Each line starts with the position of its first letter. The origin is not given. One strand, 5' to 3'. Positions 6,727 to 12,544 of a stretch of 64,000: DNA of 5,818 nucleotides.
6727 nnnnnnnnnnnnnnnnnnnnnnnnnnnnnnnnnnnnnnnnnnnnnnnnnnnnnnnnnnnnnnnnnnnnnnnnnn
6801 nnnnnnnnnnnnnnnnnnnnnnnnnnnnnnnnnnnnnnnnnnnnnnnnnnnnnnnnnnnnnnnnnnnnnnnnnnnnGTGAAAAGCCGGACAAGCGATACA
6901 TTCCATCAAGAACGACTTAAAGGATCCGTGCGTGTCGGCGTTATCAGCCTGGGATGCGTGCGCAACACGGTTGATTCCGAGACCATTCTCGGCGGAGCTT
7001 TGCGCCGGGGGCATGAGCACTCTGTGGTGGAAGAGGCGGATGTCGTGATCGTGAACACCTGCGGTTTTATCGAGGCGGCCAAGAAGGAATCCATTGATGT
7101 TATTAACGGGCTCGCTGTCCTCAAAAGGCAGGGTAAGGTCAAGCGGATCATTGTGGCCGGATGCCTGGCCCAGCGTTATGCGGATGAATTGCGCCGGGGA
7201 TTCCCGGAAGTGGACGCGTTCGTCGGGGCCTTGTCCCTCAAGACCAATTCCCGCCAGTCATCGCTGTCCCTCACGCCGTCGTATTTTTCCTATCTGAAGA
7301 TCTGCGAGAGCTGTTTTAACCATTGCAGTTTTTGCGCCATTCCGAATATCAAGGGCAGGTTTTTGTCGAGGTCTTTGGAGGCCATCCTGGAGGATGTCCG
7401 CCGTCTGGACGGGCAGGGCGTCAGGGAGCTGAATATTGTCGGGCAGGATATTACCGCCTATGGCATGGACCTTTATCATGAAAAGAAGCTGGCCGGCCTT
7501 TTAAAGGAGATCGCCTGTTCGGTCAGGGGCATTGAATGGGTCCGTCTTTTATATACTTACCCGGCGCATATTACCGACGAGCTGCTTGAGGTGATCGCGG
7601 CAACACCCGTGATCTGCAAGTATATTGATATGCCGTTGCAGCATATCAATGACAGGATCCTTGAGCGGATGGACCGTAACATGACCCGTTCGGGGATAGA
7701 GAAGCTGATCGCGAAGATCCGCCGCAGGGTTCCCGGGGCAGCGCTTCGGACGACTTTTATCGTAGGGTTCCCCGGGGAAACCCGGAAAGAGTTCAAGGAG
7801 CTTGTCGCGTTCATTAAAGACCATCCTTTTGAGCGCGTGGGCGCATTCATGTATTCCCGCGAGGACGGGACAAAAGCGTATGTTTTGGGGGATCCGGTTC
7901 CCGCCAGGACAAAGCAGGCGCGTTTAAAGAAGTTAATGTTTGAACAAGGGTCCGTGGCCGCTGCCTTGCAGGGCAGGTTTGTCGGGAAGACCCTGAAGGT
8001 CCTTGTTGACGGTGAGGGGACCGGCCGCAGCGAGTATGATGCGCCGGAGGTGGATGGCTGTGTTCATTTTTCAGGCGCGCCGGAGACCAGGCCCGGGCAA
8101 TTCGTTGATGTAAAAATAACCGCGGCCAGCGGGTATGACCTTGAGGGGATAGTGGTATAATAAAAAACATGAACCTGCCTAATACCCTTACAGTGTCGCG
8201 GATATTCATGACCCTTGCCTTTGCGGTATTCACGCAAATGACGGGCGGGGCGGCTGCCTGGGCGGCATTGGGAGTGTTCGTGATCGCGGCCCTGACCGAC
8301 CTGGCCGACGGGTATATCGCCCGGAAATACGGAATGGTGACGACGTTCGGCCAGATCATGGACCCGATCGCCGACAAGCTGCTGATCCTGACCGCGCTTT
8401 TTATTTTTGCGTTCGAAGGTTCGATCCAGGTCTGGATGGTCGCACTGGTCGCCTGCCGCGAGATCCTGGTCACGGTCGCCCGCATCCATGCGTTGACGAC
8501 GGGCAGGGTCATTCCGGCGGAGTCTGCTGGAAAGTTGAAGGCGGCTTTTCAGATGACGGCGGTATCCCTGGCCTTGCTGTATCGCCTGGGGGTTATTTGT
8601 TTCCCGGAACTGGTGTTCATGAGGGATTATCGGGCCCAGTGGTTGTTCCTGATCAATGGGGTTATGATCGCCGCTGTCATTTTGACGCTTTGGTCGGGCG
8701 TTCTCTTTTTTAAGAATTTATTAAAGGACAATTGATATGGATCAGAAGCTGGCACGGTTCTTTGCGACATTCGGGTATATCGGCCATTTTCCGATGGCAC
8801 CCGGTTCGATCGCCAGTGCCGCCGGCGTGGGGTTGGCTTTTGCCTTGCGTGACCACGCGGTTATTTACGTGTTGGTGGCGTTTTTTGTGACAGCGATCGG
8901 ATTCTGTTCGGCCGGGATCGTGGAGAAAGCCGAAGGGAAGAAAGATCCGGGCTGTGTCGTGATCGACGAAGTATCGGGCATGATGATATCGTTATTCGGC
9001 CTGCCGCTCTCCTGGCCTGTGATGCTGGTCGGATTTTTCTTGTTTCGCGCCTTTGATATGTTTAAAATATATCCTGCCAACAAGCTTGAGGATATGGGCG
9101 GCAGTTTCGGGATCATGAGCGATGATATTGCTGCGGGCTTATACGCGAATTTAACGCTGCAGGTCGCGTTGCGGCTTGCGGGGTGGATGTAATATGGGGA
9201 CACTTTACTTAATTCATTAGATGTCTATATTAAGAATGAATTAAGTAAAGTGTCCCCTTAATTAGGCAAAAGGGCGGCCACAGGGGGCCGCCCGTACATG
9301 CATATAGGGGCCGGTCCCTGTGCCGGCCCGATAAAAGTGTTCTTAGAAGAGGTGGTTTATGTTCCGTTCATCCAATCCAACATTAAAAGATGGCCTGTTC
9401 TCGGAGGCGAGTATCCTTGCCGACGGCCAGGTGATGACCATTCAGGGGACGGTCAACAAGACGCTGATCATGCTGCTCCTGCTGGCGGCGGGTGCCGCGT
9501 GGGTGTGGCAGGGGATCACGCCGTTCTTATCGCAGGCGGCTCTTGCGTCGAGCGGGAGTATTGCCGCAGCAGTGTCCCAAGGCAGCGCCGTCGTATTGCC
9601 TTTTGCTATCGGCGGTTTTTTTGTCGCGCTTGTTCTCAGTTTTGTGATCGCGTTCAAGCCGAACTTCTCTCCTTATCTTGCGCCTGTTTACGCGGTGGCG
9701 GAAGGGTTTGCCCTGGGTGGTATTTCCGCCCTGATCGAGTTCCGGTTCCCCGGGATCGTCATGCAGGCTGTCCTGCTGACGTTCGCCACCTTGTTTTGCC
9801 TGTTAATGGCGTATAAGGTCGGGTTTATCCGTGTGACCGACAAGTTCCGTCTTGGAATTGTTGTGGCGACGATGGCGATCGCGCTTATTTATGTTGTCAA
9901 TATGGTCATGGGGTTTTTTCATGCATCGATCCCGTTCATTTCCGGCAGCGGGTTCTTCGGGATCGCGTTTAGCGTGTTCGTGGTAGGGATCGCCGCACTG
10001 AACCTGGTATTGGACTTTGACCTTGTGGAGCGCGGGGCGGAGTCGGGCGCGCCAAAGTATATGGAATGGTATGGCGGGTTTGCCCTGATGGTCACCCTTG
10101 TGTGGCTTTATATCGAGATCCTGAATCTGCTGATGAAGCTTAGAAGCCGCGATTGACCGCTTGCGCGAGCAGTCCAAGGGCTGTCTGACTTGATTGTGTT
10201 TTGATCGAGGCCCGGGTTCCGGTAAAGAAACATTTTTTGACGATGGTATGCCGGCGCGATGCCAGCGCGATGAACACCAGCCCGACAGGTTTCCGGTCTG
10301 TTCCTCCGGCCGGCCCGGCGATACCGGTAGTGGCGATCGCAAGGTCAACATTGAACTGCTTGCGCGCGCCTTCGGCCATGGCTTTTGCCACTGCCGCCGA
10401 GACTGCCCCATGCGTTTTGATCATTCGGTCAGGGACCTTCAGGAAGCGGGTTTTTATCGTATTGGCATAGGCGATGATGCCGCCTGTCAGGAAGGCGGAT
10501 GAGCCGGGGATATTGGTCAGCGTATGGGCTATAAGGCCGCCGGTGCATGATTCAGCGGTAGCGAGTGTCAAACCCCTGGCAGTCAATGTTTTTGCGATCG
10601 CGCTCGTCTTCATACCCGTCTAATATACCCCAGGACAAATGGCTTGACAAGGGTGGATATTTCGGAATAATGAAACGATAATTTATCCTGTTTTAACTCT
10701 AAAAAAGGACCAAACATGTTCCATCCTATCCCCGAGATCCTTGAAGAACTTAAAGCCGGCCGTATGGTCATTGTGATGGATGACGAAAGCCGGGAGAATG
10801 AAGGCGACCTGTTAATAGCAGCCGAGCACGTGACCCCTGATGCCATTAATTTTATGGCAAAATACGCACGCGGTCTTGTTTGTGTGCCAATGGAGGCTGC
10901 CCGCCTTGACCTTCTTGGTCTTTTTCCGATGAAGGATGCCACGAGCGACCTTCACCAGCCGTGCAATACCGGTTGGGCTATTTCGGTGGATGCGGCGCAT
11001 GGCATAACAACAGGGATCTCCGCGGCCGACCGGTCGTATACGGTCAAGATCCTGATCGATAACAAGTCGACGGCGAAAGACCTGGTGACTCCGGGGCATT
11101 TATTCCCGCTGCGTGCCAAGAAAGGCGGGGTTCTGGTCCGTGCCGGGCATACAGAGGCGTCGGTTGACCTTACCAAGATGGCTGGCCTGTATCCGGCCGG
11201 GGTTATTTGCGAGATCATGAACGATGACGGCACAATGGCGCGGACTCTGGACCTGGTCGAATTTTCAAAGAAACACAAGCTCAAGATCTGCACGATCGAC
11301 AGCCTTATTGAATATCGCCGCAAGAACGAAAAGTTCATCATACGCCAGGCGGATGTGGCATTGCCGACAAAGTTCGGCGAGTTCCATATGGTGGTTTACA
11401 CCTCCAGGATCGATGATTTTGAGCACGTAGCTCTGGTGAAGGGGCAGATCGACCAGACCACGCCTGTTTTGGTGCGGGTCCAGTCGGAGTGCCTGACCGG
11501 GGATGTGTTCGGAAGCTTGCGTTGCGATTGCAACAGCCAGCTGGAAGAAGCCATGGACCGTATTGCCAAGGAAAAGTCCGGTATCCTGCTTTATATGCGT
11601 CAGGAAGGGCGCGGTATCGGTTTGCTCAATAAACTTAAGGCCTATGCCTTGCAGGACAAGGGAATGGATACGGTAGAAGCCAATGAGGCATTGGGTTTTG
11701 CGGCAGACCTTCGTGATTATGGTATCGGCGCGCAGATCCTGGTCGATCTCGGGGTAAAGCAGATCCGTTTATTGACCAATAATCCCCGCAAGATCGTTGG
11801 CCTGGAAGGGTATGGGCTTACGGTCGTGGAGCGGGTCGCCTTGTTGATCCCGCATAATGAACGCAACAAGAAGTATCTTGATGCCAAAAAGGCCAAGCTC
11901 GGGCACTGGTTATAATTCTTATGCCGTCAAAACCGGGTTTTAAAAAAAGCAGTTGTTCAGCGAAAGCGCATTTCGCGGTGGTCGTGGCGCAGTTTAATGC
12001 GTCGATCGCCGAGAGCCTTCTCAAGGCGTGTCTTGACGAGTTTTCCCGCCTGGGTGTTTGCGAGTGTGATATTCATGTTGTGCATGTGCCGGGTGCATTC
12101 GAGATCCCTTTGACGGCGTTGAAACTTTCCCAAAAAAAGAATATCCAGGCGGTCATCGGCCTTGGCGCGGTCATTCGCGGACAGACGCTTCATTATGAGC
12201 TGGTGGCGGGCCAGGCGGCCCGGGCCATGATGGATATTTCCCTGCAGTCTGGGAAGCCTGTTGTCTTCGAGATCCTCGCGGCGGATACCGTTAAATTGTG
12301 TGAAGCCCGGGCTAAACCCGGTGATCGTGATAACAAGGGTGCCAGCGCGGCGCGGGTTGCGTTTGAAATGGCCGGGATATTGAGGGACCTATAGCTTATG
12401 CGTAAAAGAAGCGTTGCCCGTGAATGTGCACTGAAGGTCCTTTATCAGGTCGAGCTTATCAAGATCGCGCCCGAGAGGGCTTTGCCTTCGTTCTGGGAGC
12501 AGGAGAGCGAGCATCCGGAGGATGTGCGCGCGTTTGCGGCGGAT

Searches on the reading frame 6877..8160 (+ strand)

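Call 42: search_protein_families(library=pfam, proteins=[window:6877-8160:+], max_evalue=0.00001)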
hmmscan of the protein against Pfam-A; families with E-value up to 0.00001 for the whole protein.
window:6877-8160:+ (427 aa): 3 families
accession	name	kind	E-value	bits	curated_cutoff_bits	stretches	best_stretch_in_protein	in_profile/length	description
PF00919.26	UPF0004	-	2.9e-22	79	27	1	19-117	1-98/98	Uncharacterized protein family UPF0004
PF04055.27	Radical_SAM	-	3.7e-22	79.7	29.5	1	142-313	3-166/166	Radical SAM superfamily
PF18693.7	TRAM_2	-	2.2e-18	66.6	27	1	369-427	1-63/63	TRAM domain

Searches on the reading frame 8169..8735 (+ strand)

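Call 42: search_protein_families(library=pfam, proteins=[window:8169-8735:+], max_evalue=0.00001)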
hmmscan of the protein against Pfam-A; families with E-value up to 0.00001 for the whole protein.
window:8169-8735:+ (188 aa): 1 family
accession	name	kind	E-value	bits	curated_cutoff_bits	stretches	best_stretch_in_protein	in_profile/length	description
PF01066.26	CDP-OH_P_transf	-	1.6e-39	136.2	22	1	1-172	1-149/152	CDP-alcohol phosphatidyltransferase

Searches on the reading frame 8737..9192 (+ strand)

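Call 42: search_protein_families(library=pfam, proteins=[window:8737-9192:+], max_evalue=0.00001)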
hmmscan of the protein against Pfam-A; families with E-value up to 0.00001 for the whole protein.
window:8737-9192:+ (151 aa): 1 family
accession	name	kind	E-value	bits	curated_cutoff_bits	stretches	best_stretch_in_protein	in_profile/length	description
PF04608.18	PgpA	-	4.2e-37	127.7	28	1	8-144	1-140/141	Phosphatidylglycerophosphatase A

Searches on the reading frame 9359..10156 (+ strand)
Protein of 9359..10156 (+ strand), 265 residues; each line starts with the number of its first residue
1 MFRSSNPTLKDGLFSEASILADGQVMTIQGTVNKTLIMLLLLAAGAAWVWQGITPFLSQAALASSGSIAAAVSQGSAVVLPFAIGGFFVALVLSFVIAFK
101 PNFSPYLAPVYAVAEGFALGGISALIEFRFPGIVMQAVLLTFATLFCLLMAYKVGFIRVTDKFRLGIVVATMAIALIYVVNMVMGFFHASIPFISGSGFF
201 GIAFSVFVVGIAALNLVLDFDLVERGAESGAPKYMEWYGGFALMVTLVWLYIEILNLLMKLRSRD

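Call 42: search_protein_families(library=pfam, proteins=[window:9359-10156:+], max_evalue=0.00001)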
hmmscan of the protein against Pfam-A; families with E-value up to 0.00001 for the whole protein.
window:9359-10156:+ (265 aa): 1 family
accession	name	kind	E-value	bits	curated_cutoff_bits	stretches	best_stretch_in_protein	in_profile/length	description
PF12811.12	BaxI_1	-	1.2e-72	244.7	26.2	1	6-262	1-232/233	Bax inhibitor 1 like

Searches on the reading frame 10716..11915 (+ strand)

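Call 42: search_protein_families(library=pfam, proteins=[window:10716-11915:+], max_evalue=0.00001)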
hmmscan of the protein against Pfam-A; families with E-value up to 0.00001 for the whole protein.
window:10716-11915:+ (399 aa): 2 families
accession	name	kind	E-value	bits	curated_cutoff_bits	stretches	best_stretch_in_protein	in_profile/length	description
PF00926.24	DHBP_synthase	-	4.3e-80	268.2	26.4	1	7-200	2-191/191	3,4-dihydroxy-2-butanone 4-phosphate synthase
PF00925.25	GTP_cyclohydro2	-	1.1e-76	256.4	23.3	1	211-374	3-164/165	GTP cyclohydrolase II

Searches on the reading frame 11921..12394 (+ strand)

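Call 42: search_protein_families(library=pfam, proteins=[window:11921-12394:+], max_evalue=0.00001)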
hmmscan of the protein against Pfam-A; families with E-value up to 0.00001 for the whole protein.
window:11921-12394:+ (157 aa): 1 family
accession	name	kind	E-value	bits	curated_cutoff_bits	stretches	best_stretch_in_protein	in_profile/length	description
PF00885.24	DMRL_synthase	-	9.7e-42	142.6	26.7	1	16-154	2-138/139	6,7-dimethyl-8-ribityllumazine synthase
